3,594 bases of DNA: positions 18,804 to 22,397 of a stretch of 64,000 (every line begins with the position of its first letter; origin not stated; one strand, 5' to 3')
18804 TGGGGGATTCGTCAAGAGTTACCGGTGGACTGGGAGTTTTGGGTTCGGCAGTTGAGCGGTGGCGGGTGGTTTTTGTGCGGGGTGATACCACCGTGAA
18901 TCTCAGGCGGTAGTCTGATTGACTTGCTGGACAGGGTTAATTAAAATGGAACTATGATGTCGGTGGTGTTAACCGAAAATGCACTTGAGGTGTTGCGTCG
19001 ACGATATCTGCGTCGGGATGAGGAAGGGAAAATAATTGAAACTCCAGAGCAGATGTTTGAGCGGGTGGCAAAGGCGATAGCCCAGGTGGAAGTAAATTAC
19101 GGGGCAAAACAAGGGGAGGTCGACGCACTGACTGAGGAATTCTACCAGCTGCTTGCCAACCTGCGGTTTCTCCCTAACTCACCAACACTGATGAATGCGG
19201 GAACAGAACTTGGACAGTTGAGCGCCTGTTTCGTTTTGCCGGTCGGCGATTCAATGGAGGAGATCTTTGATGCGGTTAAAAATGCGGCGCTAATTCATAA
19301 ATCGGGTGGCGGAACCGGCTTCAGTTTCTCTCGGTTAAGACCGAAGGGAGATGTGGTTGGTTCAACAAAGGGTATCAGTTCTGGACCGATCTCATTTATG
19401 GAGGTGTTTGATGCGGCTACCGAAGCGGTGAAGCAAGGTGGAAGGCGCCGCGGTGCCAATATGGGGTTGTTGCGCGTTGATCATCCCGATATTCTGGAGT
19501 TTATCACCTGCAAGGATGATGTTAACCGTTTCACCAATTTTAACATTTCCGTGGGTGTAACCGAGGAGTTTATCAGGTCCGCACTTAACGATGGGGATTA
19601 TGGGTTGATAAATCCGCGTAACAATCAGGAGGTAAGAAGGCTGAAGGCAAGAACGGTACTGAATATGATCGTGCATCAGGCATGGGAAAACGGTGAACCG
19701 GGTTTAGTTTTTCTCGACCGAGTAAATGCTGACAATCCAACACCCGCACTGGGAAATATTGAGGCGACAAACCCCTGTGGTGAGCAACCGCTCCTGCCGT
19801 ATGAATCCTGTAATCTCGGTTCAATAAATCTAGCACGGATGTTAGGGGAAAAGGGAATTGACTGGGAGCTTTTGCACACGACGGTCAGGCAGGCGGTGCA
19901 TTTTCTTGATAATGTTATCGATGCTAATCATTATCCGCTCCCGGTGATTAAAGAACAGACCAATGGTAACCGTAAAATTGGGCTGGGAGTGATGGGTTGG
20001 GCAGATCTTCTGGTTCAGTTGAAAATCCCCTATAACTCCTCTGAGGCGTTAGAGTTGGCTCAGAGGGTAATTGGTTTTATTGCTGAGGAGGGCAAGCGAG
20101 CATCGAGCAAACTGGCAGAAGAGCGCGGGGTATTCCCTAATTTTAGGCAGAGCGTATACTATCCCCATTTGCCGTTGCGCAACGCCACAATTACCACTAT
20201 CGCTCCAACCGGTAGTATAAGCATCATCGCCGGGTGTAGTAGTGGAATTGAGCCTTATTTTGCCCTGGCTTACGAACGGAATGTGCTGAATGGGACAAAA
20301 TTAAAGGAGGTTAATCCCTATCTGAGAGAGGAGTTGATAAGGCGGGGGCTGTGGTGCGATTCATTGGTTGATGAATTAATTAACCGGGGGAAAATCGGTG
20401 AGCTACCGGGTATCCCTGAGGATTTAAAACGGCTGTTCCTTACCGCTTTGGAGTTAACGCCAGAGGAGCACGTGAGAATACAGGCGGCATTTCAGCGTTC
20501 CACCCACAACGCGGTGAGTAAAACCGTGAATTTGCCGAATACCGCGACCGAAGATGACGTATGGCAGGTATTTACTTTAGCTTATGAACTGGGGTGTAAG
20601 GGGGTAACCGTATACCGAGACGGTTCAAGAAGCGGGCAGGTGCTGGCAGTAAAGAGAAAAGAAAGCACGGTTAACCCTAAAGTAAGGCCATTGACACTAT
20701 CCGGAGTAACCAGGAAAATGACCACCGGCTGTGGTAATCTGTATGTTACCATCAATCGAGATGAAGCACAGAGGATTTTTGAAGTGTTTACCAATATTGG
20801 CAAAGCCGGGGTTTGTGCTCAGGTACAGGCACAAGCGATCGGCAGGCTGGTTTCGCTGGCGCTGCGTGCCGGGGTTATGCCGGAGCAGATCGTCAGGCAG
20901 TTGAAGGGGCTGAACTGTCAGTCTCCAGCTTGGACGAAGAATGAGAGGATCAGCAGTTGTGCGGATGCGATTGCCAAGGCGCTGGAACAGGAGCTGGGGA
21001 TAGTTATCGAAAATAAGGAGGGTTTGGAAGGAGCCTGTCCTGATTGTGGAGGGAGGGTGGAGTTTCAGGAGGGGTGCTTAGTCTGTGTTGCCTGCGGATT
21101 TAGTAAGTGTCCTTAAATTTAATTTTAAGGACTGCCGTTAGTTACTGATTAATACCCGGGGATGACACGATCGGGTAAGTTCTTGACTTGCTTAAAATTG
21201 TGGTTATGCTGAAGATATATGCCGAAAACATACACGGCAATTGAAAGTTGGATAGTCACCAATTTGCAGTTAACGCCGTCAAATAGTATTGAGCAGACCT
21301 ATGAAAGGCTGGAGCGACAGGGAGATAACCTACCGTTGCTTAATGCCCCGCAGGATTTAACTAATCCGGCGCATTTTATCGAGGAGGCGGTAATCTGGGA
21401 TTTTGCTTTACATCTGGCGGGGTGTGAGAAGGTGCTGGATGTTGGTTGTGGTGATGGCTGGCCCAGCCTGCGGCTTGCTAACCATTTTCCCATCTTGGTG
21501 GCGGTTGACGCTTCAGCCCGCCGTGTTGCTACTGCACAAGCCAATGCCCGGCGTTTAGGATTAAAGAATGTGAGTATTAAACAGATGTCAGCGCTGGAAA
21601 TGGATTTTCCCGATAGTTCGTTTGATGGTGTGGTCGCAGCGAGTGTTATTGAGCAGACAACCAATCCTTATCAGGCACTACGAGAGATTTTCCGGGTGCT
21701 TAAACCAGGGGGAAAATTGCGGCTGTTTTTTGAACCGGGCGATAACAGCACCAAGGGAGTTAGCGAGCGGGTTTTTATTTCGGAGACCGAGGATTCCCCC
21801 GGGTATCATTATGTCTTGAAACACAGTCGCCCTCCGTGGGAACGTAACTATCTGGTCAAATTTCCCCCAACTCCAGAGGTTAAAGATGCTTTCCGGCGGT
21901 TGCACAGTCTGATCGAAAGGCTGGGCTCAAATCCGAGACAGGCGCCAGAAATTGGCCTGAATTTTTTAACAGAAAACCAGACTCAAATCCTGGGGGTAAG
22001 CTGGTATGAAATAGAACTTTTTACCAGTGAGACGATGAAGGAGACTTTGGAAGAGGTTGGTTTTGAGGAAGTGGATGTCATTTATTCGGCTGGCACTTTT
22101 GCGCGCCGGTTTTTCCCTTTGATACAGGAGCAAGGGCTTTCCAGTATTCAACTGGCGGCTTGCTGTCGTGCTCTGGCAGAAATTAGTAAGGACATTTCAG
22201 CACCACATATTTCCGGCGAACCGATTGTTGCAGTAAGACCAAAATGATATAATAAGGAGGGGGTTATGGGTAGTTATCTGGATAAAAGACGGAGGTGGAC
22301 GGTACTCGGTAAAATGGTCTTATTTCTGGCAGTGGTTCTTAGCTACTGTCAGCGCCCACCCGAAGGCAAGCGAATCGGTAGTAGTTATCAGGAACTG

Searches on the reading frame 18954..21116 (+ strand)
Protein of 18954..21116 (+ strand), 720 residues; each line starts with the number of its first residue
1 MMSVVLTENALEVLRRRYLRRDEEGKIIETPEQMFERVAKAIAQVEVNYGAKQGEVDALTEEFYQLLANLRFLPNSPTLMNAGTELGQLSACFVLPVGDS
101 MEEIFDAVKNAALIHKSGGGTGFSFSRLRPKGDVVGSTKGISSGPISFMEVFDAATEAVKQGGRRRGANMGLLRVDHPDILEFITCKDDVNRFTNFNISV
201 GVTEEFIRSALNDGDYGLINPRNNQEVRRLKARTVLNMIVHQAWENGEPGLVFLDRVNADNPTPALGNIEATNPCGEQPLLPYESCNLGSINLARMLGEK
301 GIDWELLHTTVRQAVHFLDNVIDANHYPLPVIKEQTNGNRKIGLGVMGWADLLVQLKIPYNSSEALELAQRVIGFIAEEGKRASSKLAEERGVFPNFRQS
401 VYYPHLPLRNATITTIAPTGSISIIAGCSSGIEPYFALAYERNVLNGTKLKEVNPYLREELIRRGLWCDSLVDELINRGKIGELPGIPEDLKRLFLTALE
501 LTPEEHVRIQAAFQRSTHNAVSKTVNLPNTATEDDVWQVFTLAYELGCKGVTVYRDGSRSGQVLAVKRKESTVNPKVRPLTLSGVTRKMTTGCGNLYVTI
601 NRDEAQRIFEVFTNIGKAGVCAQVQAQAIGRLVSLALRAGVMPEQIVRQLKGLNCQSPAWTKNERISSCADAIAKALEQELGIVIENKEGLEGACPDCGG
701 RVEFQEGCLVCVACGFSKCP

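Call 56: search_protein_families(library=ncbifam, proteins=[window:18954-21116:+], max_evalue=1e-10)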
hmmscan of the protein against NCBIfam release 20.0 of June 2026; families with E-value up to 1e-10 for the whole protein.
window:18954-21116:+ (720 aa): 21 families
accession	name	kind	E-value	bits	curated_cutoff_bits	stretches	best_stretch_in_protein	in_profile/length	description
NF006417.0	PRK08665.1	equivalog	0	1127.7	961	1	3-719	9-758/759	vitamin B12-dependent ribonucleotide reductase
NF005010.0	PRK06406.1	subfamily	1.8e-244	813.5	1125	2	52-572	212-733/771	vitamin B12-dependent ribonucleotide reductase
TIGR02504.1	NrdJ_Z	equivalog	4.6e-218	725.6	399.95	1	11-564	2-606/606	adenosylcobalamin-dependent ribonucleoside-diphosphate reductase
NF006207.0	PRK08332.1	equivalog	8.4e-135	450.9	2400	4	408-569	1406-1567/1684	vitamin B12-dependent ribonucleotide reductase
NF005122.0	PRK06556.1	equivalog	6.4e-115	384.9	859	3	7-188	72-257/960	vitamin B12-dependent ribonucleotide reductase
TIGR02506.1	NrdE_NrdA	equivalog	5.3e-106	355.5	341.05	2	10-402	3-427/616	ribonucleoside-diphosphate reductase subunit alpha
NF005991.0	PRK08115.1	equivalog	2e-97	327.2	854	3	227-398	430-604/858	vitamin B12-dependent ribonucleotide reductase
NF005544.0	PRK07207.1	equivalog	9.8e-88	295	965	3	11-225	301-511/965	ribonucleoside-diphosphate reductase subunit alpha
NF006577.0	PRK09102.1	equivalog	9.5e-87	291.6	620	1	5-558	24-571/604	ribonucleoside-diphosphate reductase subunit alpha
NF005101.0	PRK06539.1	equivalog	1.6e-85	287.7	988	3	12-230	154-369/822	ribonucleoside-diphosphate reductase subunit alpha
NF005401.0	PRK06948.1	subfamily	2.8e-83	280.6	906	1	14-567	21-593/604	ribonucleotide reductase-like protein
NF005736.0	PRK07562.1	equivalog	1.2e-71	241.8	1737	3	195-399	396-602/1222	vitamin B12-dependent ribonucleotide reductase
NF009029.0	PRK12365.1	equivalog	1.4e-70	238.4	1350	3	229-401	625-801/1046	ribonucleoside-diphosphate reductase subunit alpha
NF006279.0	PRK08447.1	equivalog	2.8e-62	211.2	1082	2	11-227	142-355/789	ribonucleoside-diphosphate reductase subunit alpha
NF006665.0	PRK09209.1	equivalog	1.6e-57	195.3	1057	2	7-227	157-376/761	ribonucleoside-diphosphate reductase subunit alpha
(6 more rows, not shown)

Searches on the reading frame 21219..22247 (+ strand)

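Call 56: search_protein_families(library=ncbifam, proteins=[window:21219-22247:+], max_evalue=1e-10)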
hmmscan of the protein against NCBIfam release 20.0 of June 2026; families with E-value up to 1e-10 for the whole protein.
window:21219-22247:+ (342 aa): 12 families
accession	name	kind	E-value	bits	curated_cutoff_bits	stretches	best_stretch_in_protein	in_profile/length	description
NF041537.1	ArsM_AhpD_UU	exception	5.8e-19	68.1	510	1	67-168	75-179/345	arsenite methyltransferase/AhpD domain selenoprotein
NF047649.1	MTase_UXPK_star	exception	6e-19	68.1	460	1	66-168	75-180/283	methyltransferase/UXPK-star double selenoprotein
NF041536.1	ArsM_DUF2284_UU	exception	1.7e-16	59.7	575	1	67-169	75-180/459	arsenite methyltransferase/DUF2284 domain selenoprotein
NF045667.1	MTase_DVU1556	equivalog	1e-15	57.8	155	1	66-168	20-118/213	DVU_1556 family methyltransferase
TIGR01934.1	MenG_MenH_UbiE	subfamily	9.1e-15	54.6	158.35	1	70-169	41-141/223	ubiquinone/menaquinone biosynthesis methyltransferase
NF043040.1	corrin_prot_MT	hypoth_equivalog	4.5e-14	52.4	180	1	70-167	43-145/216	corrinoid protein-associated methyltransferase CpaM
TIGR02072.1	BioC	equivalog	6.4e-13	49.1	184.95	1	70-167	36-130/244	malonyl-ACP O-methyltransferase BioC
NF008823.0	PRK11873.1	subfamily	9.3e-13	48.3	263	1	66-168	75-180/272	arsenite methyltransferase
TIGR01983.1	UbiG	equivalog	2.9e-12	46.4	102.95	1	70-167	51-149/228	bifunctional 2-polyprenyl-6-hydroxyphenol methylase/3-demethylubiquinol 3-O-methyltransferase UbiG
NF052510.1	methyltran_MpqE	exception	9.1e-12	44.9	335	0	70-167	48-149/234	methyl-plastoquinone biosynthesis methyltransferase MpqE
NF001244.0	PRK00216.1-5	equivalog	1.3e-11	44.3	216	1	70-168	50-152/236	bifunctional demethylmenaquinone methyltransferase/2-methoxy-6-polyprenyl-1,4-benzoquinol methylase UbiE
TIGR04345.1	ovoA_Cterm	equivalog_domain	8.6e-11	41.8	170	0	68-108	41-81/242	putative 4-mercaptohistidine N1-methyltransferase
